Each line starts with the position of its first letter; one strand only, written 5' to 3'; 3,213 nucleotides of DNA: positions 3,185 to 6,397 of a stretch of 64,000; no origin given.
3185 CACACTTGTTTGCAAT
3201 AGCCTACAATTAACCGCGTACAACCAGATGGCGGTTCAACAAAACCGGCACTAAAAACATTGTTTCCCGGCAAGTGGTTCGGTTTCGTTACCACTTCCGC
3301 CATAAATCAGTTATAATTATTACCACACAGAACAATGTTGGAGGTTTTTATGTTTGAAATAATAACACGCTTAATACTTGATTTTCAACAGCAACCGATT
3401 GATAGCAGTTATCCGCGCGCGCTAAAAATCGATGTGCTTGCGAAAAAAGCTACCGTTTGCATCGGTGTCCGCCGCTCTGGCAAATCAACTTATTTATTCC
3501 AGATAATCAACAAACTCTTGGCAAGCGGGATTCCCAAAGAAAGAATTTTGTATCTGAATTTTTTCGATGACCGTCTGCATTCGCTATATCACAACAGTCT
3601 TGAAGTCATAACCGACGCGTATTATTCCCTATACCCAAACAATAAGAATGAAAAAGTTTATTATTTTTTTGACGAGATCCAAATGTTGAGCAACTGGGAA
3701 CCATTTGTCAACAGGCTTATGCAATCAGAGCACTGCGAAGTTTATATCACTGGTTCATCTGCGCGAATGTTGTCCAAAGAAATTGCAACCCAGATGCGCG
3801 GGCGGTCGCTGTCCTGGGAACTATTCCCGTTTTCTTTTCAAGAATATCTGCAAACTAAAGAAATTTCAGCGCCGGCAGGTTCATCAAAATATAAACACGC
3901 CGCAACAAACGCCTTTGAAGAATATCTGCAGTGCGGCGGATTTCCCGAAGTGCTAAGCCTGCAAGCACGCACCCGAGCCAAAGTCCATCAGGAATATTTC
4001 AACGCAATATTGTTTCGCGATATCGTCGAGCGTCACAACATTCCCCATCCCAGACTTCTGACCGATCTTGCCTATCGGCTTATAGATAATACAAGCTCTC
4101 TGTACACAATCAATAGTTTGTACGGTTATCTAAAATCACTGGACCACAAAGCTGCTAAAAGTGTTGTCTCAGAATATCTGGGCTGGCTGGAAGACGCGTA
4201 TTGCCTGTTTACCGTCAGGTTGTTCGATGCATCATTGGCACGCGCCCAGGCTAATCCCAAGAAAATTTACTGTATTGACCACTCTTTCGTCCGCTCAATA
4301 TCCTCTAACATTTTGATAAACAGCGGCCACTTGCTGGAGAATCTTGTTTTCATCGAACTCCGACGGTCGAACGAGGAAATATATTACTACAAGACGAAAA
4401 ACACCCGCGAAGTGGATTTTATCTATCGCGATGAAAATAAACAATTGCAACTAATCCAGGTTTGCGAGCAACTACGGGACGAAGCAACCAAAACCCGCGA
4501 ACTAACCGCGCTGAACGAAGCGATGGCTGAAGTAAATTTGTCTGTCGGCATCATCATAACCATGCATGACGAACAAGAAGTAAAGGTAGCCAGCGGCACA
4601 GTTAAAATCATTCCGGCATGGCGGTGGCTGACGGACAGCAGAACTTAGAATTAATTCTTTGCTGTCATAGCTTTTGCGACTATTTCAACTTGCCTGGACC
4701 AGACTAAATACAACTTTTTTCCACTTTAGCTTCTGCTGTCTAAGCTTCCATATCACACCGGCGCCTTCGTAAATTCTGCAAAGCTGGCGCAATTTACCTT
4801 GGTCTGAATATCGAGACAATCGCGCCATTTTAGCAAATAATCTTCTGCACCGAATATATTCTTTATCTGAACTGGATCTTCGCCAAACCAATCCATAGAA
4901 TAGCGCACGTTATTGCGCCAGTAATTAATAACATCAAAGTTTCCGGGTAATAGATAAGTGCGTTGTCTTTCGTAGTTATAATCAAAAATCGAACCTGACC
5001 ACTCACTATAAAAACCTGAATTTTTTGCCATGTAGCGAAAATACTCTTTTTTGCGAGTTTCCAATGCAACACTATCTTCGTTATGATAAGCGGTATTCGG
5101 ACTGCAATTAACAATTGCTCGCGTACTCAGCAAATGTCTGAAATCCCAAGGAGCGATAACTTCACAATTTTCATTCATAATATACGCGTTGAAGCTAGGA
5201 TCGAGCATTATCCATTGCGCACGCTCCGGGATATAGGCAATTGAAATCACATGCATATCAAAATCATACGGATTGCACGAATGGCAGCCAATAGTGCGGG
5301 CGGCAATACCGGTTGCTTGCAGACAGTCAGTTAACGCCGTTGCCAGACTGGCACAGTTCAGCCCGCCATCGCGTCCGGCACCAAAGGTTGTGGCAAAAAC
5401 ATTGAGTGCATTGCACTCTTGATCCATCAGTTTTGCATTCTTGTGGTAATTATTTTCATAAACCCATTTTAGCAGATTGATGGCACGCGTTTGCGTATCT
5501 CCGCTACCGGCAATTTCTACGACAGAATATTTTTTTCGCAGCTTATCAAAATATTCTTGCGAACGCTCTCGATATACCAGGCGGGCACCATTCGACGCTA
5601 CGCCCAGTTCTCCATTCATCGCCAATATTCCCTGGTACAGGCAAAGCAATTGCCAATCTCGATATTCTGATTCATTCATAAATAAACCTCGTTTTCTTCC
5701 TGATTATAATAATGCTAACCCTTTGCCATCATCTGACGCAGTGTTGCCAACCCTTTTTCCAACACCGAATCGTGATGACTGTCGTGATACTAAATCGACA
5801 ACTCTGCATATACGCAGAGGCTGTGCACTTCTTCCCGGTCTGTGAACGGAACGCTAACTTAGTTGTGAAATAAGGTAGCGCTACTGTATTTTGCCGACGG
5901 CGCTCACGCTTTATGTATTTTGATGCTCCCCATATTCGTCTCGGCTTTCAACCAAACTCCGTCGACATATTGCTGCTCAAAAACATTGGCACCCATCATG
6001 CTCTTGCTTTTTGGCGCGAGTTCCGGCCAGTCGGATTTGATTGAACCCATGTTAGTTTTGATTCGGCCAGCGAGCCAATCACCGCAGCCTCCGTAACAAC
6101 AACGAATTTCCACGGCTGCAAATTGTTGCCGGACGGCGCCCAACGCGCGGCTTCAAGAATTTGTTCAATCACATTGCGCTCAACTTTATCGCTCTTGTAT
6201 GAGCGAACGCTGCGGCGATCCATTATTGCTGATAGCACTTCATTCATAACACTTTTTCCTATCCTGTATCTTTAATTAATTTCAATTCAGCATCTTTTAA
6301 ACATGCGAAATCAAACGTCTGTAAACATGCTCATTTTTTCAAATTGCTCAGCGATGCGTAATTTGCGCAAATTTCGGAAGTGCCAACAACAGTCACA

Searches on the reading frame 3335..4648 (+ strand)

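Call 40: search_protein_families(library=pfam, proteins=[window:3335-4648:+], max_evalue=0.001)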
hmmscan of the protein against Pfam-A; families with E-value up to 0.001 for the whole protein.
window:3335-4648:+ (437 aa): 2 families
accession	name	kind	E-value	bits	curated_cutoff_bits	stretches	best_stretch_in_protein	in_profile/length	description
PF13173.12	AAA_14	-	3.4e-35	121.3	27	1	37-172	2-129/129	AAA domain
PF13635.12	DUF4143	-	6.3e-18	65.5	28.1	1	228-377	2-158/160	Domain of unknown function (DUF4143)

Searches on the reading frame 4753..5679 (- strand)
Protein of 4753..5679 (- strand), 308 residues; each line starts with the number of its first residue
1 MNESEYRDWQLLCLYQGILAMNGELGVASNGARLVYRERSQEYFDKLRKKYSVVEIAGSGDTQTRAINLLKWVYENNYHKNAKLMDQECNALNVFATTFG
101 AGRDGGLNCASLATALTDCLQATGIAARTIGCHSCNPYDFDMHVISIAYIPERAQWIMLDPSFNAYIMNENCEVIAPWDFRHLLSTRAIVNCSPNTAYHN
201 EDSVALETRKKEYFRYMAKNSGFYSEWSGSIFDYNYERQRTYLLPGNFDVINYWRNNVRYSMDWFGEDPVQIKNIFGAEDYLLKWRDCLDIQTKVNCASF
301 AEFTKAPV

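Call 40: search_protein_families(library=pfam, proteins=[window:4753-5679:-], max_evalue=0.001)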
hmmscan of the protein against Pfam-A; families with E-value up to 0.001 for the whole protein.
window:4753-5679:- (308 aa): 1 family
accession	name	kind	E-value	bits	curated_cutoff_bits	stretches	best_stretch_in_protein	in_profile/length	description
PF01841.26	Transglut_core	-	9.8e-06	26.3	23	1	57-161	9-108/108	Transglutaminase-like superfamily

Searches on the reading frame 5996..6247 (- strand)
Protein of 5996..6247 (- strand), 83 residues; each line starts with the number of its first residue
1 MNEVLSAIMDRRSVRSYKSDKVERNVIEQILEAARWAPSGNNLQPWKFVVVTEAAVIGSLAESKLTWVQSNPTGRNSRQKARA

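Call 40: search_protein_families(library=pfam, proteins=[window:5996-6247:-], max_evalue=0.001)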
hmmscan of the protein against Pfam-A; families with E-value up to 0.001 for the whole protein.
window:5996-6247:- (83 aa): 2 families
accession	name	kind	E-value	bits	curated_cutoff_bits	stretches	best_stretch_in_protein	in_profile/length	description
PF00881.29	Nitroreductase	-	1.9e-19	70.9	23.5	1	8-80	1-73/167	Nitroreductase family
PF14512.11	TM1586_NiRdase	-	2.2e-08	34.4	27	1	27-56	160-189/215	Putative TM nitroreductase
